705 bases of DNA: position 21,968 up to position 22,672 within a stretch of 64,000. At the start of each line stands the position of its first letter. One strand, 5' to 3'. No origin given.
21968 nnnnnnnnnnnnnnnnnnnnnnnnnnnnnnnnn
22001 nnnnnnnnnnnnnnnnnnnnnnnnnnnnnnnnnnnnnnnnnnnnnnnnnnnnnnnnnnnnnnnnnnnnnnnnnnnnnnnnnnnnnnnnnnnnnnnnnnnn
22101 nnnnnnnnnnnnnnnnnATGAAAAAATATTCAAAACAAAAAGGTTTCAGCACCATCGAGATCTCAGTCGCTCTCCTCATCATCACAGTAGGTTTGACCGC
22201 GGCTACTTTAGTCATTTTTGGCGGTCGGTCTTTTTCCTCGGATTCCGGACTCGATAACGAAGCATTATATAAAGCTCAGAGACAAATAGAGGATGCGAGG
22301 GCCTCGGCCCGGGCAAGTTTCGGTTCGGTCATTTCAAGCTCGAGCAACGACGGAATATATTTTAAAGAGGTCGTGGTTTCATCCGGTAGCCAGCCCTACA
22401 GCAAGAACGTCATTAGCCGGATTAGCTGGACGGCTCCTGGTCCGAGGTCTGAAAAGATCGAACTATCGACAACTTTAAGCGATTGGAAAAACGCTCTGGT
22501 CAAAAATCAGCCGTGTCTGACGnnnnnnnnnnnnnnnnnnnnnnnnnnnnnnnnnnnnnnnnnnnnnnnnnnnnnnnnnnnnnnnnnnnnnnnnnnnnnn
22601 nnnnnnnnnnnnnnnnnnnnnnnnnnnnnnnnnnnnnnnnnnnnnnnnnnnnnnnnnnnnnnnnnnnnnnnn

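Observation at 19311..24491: Minimal ComG/type IV pilus operon whose largest pilin is fused to an LVIVD beta-propeller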

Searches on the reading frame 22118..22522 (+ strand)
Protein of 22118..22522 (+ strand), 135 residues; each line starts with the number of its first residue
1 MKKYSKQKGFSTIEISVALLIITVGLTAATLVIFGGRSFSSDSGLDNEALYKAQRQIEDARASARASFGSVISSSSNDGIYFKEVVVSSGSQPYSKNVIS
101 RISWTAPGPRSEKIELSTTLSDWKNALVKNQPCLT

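Call 73: search_protein_representatives(protein=window:22118-22522:+)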
Query: 135 residues. Proteins with E-value up to 0.001 (for the whole library): 545; up to 1e-10: 167; up to 1e-30: 0. The best 150 are listed.
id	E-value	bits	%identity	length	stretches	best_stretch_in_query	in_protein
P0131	7.5e-24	100.5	46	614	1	6-125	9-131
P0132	7.1e-22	94.1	45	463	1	4-129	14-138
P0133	4.0e-20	88.5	42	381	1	7-127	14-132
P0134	9.4e-20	87.3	42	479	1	2-128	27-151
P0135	3.6e-19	85.4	38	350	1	6-133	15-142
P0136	3.6e-19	85.4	44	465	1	13-126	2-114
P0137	4.9e-19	85.0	43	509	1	2-130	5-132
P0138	5.4e-19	84.8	42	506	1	5-130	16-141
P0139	6.3e-19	84.6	43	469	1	6-125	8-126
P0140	6.3e-19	84.6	45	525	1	7-126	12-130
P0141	8.6e-19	84.2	39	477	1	3-127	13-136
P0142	9.8e-19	84.0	40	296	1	9-127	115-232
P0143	1.1e-18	83.8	40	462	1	5-126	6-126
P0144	1.4e-18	83.6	40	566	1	6-133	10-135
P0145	3.2e-18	82.3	39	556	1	7-134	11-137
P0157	3.7e-16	75.7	41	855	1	6-128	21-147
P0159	8.7e-16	74.5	38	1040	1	6-122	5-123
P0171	3.0e-15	72.8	43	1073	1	7-122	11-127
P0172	3.4e-15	72.6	31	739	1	3-126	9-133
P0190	3.6e-14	69.3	41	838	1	6-128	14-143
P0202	1.7e-13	67.1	41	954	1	5-126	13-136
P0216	8.4e-13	64.9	38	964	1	1-134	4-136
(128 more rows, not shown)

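Call 74: search_protein_families(library=pfam, proteins=[P0131, P0157, P0159, P0171, P0172, P0190, P0202, P0216, P0135, P0133], max_evalue=0.001)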
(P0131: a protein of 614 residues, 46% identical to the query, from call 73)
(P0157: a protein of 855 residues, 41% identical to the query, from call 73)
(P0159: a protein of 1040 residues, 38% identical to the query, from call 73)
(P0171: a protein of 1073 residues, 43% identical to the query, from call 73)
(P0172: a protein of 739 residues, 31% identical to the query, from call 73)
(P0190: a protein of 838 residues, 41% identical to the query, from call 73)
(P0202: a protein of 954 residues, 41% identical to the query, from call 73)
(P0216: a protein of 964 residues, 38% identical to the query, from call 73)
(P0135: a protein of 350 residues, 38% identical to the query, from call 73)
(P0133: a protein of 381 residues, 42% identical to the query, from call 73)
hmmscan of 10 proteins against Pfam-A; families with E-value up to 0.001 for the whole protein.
P0131 (614 aa): 1 family
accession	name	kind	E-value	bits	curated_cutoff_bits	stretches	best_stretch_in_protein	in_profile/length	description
PF08309.17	LVIVD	-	2.8e-10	39.8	20.2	0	244-280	7-37/42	LVIVD repeat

P0157 (855 aa): 2 families
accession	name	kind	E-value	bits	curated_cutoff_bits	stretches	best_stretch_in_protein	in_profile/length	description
PF08309.17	LVIVD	-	1.8e-09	37.2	20.2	1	351-382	6-37/42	LVIVD repeat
PF16640.11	Big_3_5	-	5.7e-09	36.9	35.5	1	763-854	6-88/88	Bacterial Ig-like domain (group 3)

P0159 (1040 aa): 2 families
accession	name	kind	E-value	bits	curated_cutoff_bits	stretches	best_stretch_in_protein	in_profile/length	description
PF08309.17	LVIVD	-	7.2e-08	32.1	20.2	0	243-275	7-36/42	LVIVD repeat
PF16640.11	Big_3_5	-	0.00013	22.9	35.5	0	826-917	2-83/88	Bacterial Ig-like domain (group 3)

P0171 (1073 aa): 2 families
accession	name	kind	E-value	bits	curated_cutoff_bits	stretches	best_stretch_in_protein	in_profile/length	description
PF16640.11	Big_3_5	-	1.1e-22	80.9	35.5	4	650-743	5-87/88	Bacterial Ig-like domain (group 3)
PF08309.17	LVIVD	-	2.2e-12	46.5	20.2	1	333-375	2-39/42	LVIVD repeat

P0172 (739 aa): 2 families
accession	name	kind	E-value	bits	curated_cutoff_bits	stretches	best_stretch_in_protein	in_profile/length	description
PF08309.17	LVIVD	-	1.3e-13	50.5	20.2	1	442-472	6-34/42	LVIVD repeat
PF16640.11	Big_3_5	-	2.2e-05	25.3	35.5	1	647-738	6-87/88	Bacterial Ig-like domain (group 3)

P0190 (838 aa): 2 families
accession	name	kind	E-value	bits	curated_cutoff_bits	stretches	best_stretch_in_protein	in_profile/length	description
PF16640.11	Big_3_5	-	7e-16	59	35.5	3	637-722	5-81/88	Bacterial Ig-like domain (group 3)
PF08309.17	LVIVD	-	6.1e-15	54.7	20.2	0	437-472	5-38/42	LVIVD repeat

P0202 (954 aa): 2 families
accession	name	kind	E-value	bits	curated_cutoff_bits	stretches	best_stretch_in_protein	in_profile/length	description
PF08309.17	LVIVD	-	6.1e-11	41.9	20.2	1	343-379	5-40/42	LVIVD repeat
PF18887.5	MBG_3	-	1.6e-07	31.8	25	1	687-760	5-72/72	MBG domain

P0216 (964 aa): 4 families
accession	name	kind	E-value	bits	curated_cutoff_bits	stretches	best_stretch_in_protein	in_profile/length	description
PF16640.11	Big_3_5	-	3e-10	41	35.5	2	522-614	4-87/88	Bacterial Ig-like domain (group 3)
PF24507.1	Ig_CFAP65_4th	-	4.1e-08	33.9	27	0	806-840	23-56/76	CFAP65, fourth Ig-like domain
PF18887.5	MBG_3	-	4.5e-07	30.3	25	1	699-775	2-72/72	MBG domain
PF22544.2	HYDIN_VesB_CFA65-like_Ig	-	1.7e-05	25.4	25.5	0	805-859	46-95/100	HYDIN/CFA65/VesB-like, Ig-like domain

P0135 (350 aa): 2 families
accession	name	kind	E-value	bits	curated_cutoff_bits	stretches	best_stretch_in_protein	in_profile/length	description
PF08309.17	LVIVD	-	2.6e-08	33.5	20.2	0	295-316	19-40/42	LVIVD repeat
PF09826.15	Beta_propel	-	0.00097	18.5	22.4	0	240-335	30-128/495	Beta propeller domain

P0133 (381 aa): 1 family
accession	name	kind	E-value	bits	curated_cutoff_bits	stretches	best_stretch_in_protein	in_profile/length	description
PF08309.17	LVIVD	-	4.1e-08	32.9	20.2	0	217-251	8-40/42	LVIVD repeat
